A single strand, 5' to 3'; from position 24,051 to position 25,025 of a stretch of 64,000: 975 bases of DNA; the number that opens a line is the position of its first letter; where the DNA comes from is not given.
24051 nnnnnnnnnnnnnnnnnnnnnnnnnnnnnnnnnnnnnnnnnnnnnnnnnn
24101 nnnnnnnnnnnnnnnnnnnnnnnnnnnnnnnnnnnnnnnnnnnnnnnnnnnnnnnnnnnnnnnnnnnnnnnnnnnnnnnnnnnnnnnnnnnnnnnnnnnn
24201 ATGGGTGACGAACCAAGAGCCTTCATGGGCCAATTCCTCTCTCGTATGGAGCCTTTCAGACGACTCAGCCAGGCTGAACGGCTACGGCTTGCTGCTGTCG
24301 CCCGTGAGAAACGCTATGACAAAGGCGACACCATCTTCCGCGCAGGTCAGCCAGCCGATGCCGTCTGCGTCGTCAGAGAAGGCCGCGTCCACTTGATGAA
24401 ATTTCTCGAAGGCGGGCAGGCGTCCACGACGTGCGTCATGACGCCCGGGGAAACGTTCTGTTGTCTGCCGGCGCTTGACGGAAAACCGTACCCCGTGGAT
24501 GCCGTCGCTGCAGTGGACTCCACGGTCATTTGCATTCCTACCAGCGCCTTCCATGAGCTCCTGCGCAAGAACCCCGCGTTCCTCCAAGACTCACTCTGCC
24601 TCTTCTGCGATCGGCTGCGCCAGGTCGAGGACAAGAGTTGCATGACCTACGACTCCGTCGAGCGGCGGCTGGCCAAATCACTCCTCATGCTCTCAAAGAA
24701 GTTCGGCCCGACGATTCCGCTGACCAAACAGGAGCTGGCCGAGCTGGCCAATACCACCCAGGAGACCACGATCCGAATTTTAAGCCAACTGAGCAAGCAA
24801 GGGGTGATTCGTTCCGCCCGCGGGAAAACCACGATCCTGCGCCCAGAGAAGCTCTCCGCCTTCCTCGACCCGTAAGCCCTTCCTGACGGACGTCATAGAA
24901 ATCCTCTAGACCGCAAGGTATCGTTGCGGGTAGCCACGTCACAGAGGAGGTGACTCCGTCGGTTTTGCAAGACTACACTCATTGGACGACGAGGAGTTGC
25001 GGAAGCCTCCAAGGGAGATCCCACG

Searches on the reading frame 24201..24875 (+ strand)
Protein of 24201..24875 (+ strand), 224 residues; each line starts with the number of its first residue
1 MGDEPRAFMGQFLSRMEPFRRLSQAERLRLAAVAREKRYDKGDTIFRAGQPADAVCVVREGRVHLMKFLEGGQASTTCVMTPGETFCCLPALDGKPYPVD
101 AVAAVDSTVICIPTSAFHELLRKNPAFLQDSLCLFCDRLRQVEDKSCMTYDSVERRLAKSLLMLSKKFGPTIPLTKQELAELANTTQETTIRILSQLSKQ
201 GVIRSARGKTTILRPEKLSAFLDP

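Call 15: search_protein_families(library=pfam, proteins=[window:24201-24875:+])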
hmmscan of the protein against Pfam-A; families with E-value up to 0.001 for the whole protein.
window:24201-24875:+ (224 aa): 3 families
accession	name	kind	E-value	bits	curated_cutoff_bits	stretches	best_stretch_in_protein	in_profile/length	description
PF00027.35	cNMP_binding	-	4.3e-21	75.1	27.5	1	37-124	2-89/89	Cyclic nucleotide-binding domain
PF13545.12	HTH_Crp_2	-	1.4e-16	60.6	27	1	156-220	2-69/70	Crp-like helix-turn-helix domain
PF02082.26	Rrf2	-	1.2e-05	25.9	30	1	160-209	11-59/132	Iron-dependent Transcriptional regulator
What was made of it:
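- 24225..24875 (+): crp1: Crp/Fnr-superfamily regulator, 216 aa. It has a Cys-rich sensor domain and the recognition helix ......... Pfam cNMP_binding plus HTH_Crp_2 (call 15).
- On Crp/Fnr superfamily transcription factor (the protein at 24225-24875): PF00027, E=4.3e-21 (call 15). PF13545, E=1.4e-16 (call 15).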

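Call 17: find_encoding_contigs(protein=window:24201-24875:+, flank=10000, max_places=10)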
Protein window:24201-24875:+ (224 aa): no gene with exactly this product is on record in the collection.

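Call 18: find_homologous_proteins(query=window:24201-24875:+)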
Query window:24201-24875:+ (224 aa): 556 proteins with E <= 0.001 among 2437 candidates; the best 120 are listed.
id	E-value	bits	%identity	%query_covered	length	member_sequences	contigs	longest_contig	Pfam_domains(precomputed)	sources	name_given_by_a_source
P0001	1.3e-137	474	100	96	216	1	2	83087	PF02082.27,PF13545.13,PF00027.36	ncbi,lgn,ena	-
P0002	1.4e-132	458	98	96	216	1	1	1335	PF02082.27,PF13545.13,PF00027.36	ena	-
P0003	4.2e-121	420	88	96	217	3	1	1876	PF02082.27,PF13545.13,PF00027.36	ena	-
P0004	5.8e-117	407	86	96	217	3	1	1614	PF02082.27,PF13545.13,PF00027.36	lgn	-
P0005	6.7e-117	407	87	96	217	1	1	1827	PF13545.13,PF00027.36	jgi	jgi:CRP/FNR family transcriptional regulator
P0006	7.1e-117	407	86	96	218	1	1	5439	PF02082.27,PF13545.13,PF00027.36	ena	-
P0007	2.4e-116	405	85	96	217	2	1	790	PF02082.27,PF13545.13,PF00027.36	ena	-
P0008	3.3e-116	404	85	96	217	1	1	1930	PF02082.27,PF13545.13,PF00027.36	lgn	-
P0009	3.0e-115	401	84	96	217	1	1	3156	PF13545.13,PF00027.36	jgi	-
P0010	4.5e-115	401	85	96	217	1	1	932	PF13545.13,PF00027.36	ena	-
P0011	4.6e-115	401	85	96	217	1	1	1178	PF13545.13,PF00027.36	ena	-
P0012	5.2e-115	401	85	96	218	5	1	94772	PF13545.13,PF00027.36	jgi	jgi:CRP/FNR family transcriptional regulator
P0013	1.5e-114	399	83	96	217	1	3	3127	PF02082.27,PF13545.13,PF00027.36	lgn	-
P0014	2.5e-114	398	84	96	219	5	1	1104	PF13545.13,PF00027.36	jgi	-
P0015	1.0e-113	396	82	96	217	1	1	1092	PF02082.27,PF13545.13,PF00027.36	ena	-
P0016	1.7e-113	396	84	96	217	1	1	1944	PF02082.27,PF13545.13,PF00027.36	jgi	-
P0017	1.9e-113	395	83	96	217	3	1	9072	PF02082.27,PF13545.13,PF00027.36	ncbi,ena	-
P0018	1.0e-112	393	83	96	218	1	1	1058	PF02082.27,PF13545.13,PF00027.36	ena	-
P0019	3.9e-112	391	82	96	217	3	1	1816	PF02082.27,PF13545.13,PF00027.36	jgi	-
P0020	5.3e-112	391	82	96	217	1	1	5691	PF13545.13,PF00027.36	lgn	-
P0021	3.0e-111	388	82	96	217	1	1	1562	PF02082.27,PF13545.13,PF00027.36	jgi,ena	-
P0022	5.4e-111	387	79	100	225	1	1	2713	PF02082.27,PF13545.13,PF00027.36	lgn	-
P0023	2.1e-110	385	82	96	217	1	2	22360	PF13545.13,PF00027.36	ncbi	-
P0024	2.9e-110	385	82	94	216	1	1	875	PF13545.13,PF00027.36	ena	-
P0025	2.0e-109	382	82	96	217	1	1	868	PF13545.13,PF00027.36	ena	-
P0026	2.4e-109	382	81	94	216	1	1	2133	PF02082.27,PF13545.13,PF00027.36,PF00325.27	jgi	jgi:CRP/FNR family transcriptional regulator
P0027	1.3e-106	373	79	94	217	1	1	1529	PF13545.13,PF00027.36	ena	-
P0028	1.4e-106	373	78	94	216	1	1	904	PF13545.13,PF00027.36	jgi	jgi:CRP/FNR family transcriptional regulator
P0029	2.1e-106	372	78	94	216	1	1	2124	PF02082.27,PF13545.13,PF00027.36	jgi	-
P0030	2.2e-106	372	78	96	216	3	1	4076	PF13545.13,PF00027.36,PF00325.27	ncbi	-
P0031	2.8e-106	372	79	94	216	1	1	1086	PF02082.27,PF13545.13,PF00027.36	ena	-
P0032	5.4e-106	371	78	95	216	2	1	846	PF02082.27,PF13545.13,PF00027.36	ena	-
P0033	8.9e-106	370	78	94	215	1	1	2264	PF13545.13,PF00027.36,PF00325.27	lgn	-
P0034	9.3e-106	370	79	94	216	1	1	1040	PF13545.13,PF00027.36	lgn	-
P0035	1.2e-105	370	80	94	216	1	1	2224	PF13545.13,PF00027.36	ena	-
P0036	1.2e-105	370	77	94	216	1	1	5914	PF13545.13,PF00027.36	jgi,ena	-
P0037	2.0e-105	369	79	94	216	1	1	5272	PF13545.13,PF00027.36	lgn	-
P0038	2.3e-105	369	75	96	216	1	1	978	PF13545.13,PF00027.36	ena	-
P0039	2.5e-105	369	79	94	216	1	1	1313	PF02082.27,PF13545.13,PF00027.36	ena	-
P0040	2.9e-105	369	77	95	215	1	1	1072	PF13545.13,PF00027.36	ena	-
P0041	3.2e-105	369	78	94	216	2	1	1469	PF13545.13,PF00027.36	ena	-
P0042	9.2e-105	367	79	94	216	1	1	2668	PF13545.13,PF00027.36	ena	-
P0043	9.3e-105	367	79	94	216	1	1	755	PF13545.13,PF00027.36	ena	-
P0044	1.3e-104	367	77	94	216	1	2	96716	PF02082.27,PF13545.13,PF00027.36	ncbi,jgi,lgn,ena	-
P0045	1.7e-104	366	79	94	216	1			PF13545.13,PF00027.36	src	-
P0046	2.3e-104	366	77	94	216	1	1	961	PF02082.27,PF13545.13,PF00027.36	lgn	-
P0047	2.4e-104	366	77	96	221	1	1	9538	PF13545.13,PF00027.36,PF00325.27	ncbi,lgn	-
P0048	3.7e-104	365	76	94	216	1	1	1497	PF13545.13,PF00027.36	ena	-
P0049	3.9e-104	365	77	94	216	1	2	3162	PF02082.27,PF13545.13,PF00027.36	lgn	-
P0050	4.0e-104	365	77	94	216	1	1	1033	PF02082.27,PF13545.13,PF00027.36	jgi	-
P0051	4.0e-104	365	77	96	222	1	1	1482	PF13545.13,PF00027.36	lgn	-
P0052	4.3e-104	365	76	94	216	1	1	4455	PF13545.13,PF00027.36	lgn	-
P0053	7.7e-104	364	75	94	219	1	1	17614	PF02082.27,PF13545.13,PF00027.36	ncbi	-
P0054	1.3e-103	363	78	93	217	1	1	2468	PF02082.27,PF13545.13,PF00027.36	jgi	jgi:CRP-like cAMP-binding protein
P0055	1.4e-103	363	78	94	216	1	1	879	PF13545.13,PF00027.36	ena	-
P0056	1.5e-103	363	76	93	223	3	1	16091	PF13545.13,PF00027.36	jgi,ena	-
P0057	1.6e-103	363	77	95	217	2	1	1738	PF13545.13,PF00027.36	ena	-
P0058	1.7e-103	363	75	94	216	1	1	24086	PF13545.13,PF00027.36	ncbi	-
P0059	2.0e-103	363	74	95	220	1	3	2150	PF13545.13,PF00027.36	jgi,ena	-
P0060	2.5e-103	362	76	94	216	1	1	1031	PF13545.13,PF00027.36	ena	-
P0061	2.7e-103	362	78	94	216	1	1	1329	PF13545.13,PF00027.36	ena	-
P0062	2.8e-103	362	77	94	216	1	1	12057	PF13545.13,PF00027.36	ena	-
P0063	3.1e-103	362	78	94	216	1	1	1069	PF13545.13,PF00027.36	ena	-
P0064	3.1e-103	362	76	94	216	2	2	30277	PF02082.27,PF13545.13,PF00027.36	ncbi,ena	-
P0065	4.2e-103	362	74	96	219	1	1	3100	PF02082.27,PF13545.13,PF00027.36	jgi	jgi:CRP-like cAMP-binding protein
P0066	4.5e-103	362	77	94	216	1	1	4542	PF13545.13,PF00027.36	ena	-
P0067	4.6e-103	361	75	96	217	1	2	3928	PF13545.13,PF00027.36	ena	-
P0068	5.1e-103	361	77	96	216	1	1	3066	PF13545.13,PF00027.36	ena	-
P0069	5.4e-103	361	76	96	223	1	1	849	PF13545.13,PF00027.36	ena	-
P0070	5.5e-103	361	78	94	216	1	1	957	PF13545.13,PF00027.36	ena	-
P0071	6.0e-103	361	75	95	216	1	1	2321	PF13545.13,PF00027.36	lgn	-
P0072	1.1e-102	360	77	94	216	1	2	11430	PF13545.13,PF00027.36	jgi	-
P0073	1.1e-102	360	75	95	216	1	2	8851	PF13545.13,PF00027.36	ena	-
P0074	1.1e-102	360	77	95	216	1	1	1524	PF13545.13,PF00027.36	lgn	-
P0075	1.2e-102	360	77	94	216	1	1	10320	PF13545.13,PF00027.36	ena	-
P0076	1.2e-102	360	79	94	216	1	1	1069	PF13545.13,PF00027.36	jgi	-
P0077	1.8e-102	360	76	94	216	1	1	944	PF13545.13,PF00027.36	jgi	jgi:CRP-like cAMP-binding protein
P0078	1.9e-102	359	74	97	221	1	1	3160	PF02082.27,PF13545.13,PF00027.36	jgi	jgi:CRP-like cAMP-binding protein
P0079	1.9e-102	359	76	94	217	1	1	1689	PF13545.13,PF00027.36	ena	-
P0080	2.0e-102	359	76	95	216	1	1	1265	PF13545.13,PF00027.36,PF00325.27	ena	-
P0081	2.3e-102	359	76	95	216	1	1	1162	PF13545.13,PF00027.36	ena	-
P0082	2.6e-102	359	76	94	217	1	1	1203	PF13545.13,PF00027.36,PF00325.27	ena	-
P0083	2.7e-102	359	76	94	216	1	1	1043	PF13545.13,PF00027.36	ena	-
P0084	3.0e-102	359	75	96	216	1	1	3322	PF13545.13,PF00027.36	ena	-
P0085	3.1e-102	359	78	94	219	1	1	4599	PF13545.13,PF00027.36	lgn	-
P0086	3.1e-102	359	77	95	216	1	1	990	PF13545.13,PF00027.36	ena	-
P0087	3.4e-102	359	77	94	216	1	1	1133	PF02082.27,PF13545.13,PF00027.36,PF00325.27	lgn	-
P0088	3.9e-102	358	76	94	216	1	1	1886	PF13545.13,PF00027.36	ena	-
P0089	4.0e-102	358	74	95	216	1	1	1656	PF13545.13,PF00027.36,PF00325.27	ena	-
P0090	4.7e-102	358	78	92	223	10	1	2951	PF13545.13,PF00027.36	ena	-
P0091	4.9e-102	358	76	94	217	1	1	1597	PF13545.13,PF00027.36,PF00325.27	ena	-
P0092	5.1e-102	358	77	94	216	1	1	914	PF02082.27,PF13545.13,PF00027.36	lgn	-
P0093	5.5e-102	358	77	94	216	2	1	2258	PF13545.13,PF00027.36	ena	-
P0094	7.5e-102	358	76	94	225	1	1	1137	PF13545.13,PF00027.36,PF00325.27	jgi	jgi:CRP/FNR family transcriptional regulator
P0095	7.7e-102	357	77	94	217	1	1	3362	PF02082.27,PF13545.13,PF00027.36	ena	-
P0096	7.8e-102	357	76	94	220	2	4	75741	PF13545.13,PF00027.36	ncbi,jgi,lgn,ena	-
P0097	8.1e-102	357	76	94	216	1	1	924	PF02082.27,PF13545.13,PF00027.36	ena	-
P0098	9.8e-102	357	76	94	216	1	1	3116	PF13545.13,PF00027.36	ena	-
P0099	1.0e-101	357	75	94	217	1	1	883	PF13545.13,PF00027.36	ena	-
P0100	1.1e-101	357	74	94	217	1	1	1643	PF13545.13,PF00027.36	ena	-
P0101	1.1e-101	357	75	94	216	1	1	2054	PF13545.13,PF00027.36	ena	-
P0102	1.2e-101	357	75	94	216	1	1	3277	PF13545.13,PF00027.36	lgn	-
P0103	1.2e-101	357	75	95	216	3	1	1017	PF13545.13,PF00027.36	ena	-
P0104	1.5e-101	357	74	95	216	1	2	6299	PF13545.13,PF00027.36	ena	-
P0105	1.5e-101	357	77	94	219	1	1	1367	PF13545.13,PF00027.36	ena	-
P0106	1.8e-101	356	77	94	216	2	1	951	PF13545.13,PF00027.36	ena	-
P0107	1.9e-101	356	76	94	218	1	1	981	PF13545.13,PF00027.36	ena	-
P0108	2.4e-101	356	73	94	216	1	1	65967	PF02082.27,PF13545.13,PF00027.36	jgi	-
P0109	2.5e-101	356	75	94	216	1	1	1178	PF13545.13,PF00027.36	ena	-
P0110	2.5e-101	356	76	94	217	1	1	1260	PF13545.13,PF00027.36,PF00325.27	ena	-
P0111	3.2e-101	355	74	95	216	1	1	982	PF13545.13,PF00027.36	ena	-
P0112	3.4e-101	355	77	94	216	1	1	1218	PF13545.13,PF00027.36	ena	-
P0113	3.4e-101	355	72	96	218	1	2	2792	PF13545.13,PF00027.36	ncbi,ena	-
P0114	3.7e-101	355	76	93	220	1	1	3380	PF02082.27,PF13545.13,PF00027.36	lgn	-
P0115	3.8e-101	355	76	94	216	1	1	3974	PF13545.13,PF00027.36,PF00325.27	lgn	-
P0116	3.9e-101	355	75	94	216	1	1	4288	PF13545.13,PF00027.36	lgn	-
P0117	4.2e-101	355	76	94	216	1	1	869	PF13545.13,PF00027.36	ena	-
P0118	4.7e-101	355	75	94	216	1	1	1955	PF13545.13,PF00027.36,PF00325.27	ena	-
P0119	5.0e-101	355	75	96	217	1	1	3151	PF13545.13,PF00027.36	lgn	-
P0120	5.2e-101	355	76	94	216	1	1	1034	PF02082.27,PF13545.13,PF00027.36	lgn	-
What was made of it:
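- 24225..24875 (+): It is 100% identical to P0001, which is annotated with the 24225 start (call 18).
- Tried and rejected: The collection uses the 24225 start (calls 17, 18).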

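Call 20: find_related_loci(query=A1, collection=genome_contigs, flank=10000)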
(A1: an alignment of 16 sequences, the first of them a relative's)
Query A1 (216 aa) in genome_contigs; peptide patterns used: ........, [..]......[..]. (x = any residue, [..] = any of these).
71 stretches matched a pattern; 42 encode a relative of the query (tblastn E <= 1e-3); 42 distinct loci.
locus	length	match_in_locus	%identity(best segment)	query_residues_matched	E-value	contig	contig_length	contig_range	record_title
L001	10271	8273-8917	82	1-215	2e-109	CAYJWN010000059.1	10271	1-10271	MAG TPA_asm: uncultured Planctomycetales bacterium isolate ERP125453_co1_486 genome assembly, contig: NODE_7599_length_1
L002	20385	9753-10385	75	1-211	3e-109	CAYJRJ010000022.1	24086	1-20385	MAG TPA_asm: uncultured Planctomycetales bacterium isolate ERP125453_co1_43 genome assembly, contig: NODE_1914_length_24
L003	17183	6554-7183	75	1-210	9e-106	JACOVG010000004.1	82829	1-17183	MAG: Candidatus Omnitrophota bacterium isolate NC_groundwater_94_Ag_S2p5_63_724 S_2p5_S6_170907_scaffold_425073, whole g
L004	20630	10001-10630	75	1-210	9e-106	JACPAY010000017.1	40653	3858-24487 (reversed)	MAG: Candidatus Omnitrophota bacterium isolate NC_groundwater_243_Ag_S-0.2um_69_17 S5_GD2017_2_S2_scaffold_1816, whole g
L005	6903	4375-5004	73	1-210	3e-105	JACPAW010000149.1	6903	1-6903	MAG: Candidatus Omnitrophota bacterium isolate NC_groundwater_241_Ag_S-0.2um_53_8 S5_GD2017_2_S2_scaffold_11224, whole g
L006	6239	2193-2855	71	1-216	1e-103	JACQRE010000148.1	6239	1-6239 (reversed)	MAG: Candidatus Omnitrophota bacterium isolate NC_groundwater_1351_Ag_S-0.2um_67_50 S_p2_S4_coassembly_k141_3370548, who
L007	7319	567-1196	73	1-210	6e-104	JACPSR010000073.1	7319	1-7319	MAG: Candidatus Omnitrophota bacterium isolate NC_groundwater_711_Ag_S-0.2um_63_19 S36_SO-2_scaffold_271470, whole genom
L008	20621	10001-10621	72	4-210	2e-102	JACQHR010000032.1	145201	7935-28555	MAG: Candidatus Omnitrophota bacterium isolate NC_groundwater_1104_Ag_S2p5_61_386 S_2p5_S6_coassembly_k141_3512832, whol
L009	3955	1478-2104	75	3-211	4e-100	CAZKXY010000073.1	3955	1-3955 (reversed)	MAG TPA_asm: uncultured Planctomycetales bacterium isolate binchicken_co21_270 genome assembly, contig: NODE_35841_lengt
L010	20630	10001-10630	68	1-210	2e-97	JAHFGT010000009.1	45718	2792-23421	MAG: Candidatus Omnitrophota bacterium isolate nzgw321 NODE_884_length_45719_cov_3.981688, whole genome shotgun sequence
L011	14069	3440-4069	73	1-210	2e-97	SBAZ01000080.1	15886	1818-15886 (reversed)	MAG: Planctomycetales bacterium isolate Bin_23_1_1 Hy_contig5290, whole genome shotgun sequence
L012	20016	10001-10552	78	27-210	3e-97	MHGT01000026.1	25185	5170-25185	MAG: Omnitrophica WOR_2 bacterium RIFCSPHIGHO2_02_FULL_67_20 rifcsphigho2_02_scaffold_2807, whole genome shotgun sequenc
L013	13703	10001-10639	68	1-213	6e-97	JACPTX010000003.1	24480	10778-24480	MAG: Candidatus Omnitrophota bacterium isolate NC_groundwater_743_Ag_S-0.65um_67_24 S37_SO-6_scaffold_39734, whole genom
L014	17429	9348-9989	67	1-214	2e-96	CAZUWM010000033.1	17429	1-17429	MAG TPA_asm: uncultured Planctomycetales bacterium isolate ERP125453_co1_95 genome assembly, contig: NODE_3303_length_17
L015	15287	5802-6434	68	4-214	3e-96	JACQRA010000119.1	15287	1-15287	MAG: Candidatus Omnitrophota bacterium isolate NC_groundwater_1347_Ag_S-0.2um_61_33 S_p2_S4_coassembly_k141_3212541, who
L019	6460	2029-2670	66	1-214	5e-94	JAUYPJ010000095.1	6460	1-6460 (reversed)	MAG: Candidatus Omnitrophota bacterium isolate C4_metabat.bin.25 C4_k141_685501, whole genome shotgun sequence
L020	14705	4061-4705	65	1-215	8e-94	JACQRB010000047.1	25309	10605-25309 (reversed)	MAG: Candidatus Omnitrophota bacterium isolate NC_groundwater_1348_Ag_S-0.2um_64_53 S_p2_S4_coassembly_k141_3041940, who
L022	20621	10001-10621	68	4-210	6e-93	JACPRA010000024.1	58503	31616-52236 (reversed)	MAG: Candidatus Omnitrophota bacterium isolate NC_groundwater_667_Ag_B-0.1um_66_59 B_1_S1_Biohub_coassembly_k141_3250031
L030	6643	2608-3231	52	4-211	2e-71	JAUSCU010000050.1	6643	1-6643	MAG: Candidatus Omnitrophota bacterium isolate E14_concoct.bin.167_sub E14_k141_1026598, whole genome shotgun sequence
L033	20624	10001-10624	53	4-211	2e-68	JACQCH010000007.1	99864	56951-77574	MAG: Candidatus Omnitrophota bacterium isolate NC_groundwater_963_Pr1_S-0.2um_59_43 Montesol18-Sp2_coassembly_scaffold_7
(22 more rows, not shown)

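Call 30: search_protein_families(library=pfam, proteins=[L002:18614-20095:+, L003:3636-5252:+, L003:5744-6553:+, L011:1899-2633:+, L011:11062-11604:+, L020:9822-11006:+, L030:3345-3839:+, L033:10754-11740:+])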
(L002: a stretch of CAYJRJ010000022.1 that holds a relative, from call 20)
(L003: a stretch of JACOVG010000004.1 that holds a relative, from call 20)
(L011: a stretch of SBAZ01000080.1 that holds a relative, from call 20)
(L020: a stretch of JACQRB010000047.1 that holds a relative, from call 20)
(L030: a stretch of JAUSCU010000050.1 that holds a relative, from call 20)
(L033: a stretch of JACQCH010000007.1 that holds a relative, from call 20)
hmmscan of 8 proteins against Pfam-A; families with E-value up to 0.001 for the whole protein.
L002:18614-20095:+ (493 aa): 1 family
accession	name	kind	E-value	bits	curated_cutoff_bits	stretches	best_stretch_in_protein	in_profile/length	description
PF03060.21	NMO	-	3.8e-15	56.5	28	1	231-346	138-242/331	Nitronate monooxygenase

L003:3636-5252:+ (538 aa): 1 family
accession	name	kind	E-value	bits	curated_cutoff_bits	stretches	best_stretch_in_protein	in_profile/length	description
PF01293.25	PEPCK_ATP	-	6.7e-213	708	26.5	1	24-487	3-464/465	Phosphoenolpyruvate carboxykinase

L003:5744-6553:+ (269 aa): 1 family
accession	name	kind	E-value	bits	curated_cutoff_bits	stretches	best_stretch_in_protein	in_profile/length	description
PF01988.24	VIT1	-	6.8e-61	206.2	28.1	1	51-261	1-214/214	VIT family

L011:1899-2633:+ (244 aa): 1 family
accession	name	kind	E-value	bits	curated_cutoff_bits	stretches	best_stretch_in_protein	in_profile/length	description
PF07885.22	Ion_trans_2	-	2e-12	47.2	22.5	1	161-224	16-71/79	Ion channel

L011:11062-11604:+ (180 aa): 1 family
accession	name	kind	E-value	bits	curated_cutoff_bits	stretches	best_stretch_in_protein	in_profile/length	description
PF12804.13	NTP_transf_3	-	1e-28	100.9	27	1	1-130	12-147/160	MobA-like NTP transferase domain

L020:9822-11006:+ (394 aa): 2 families
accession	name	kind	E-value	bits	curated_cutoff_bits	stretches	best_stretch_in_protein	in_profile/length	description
PF04055.27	Radical_SAM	-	2e-29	103.3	29.5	1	45-197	3-163/166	Radical SAM superfamily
PF13353.11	Fer4_12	-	5.3e-08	33.7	22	1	47-128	13-97/137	4Fe-4S single cluster domain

L030:3345-3839:+ (164 aa): 1 family
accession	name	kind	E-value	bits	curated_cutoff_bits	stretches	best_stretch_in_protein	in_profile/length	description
PF01814.28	Hemerythrin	-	7e-14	52.8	25.3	1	10-128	6-119/127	Hemerythrin HHE cation binding domain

L033:10754-11740:+ (328 aa): 4 families
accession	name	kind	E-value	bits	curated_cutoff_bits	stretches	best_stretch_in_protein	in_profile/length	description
PF00990.26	GGDEF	-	1.8e-45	155.1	23.8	1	161-323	1-161/161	Diguanylate cyclase, GGDEF domain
PF08448.16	PAS_4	-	2.3e-08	34.7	23.1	1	38-152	5-110/110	PAS fold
PF00989.32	PAS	-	3.3e-05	24.3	22.6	1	32-76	5-49/113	PAS fold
PF13426.13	PAS_9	-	0.0001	22.9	27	1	39-149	2-103/103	PAS domain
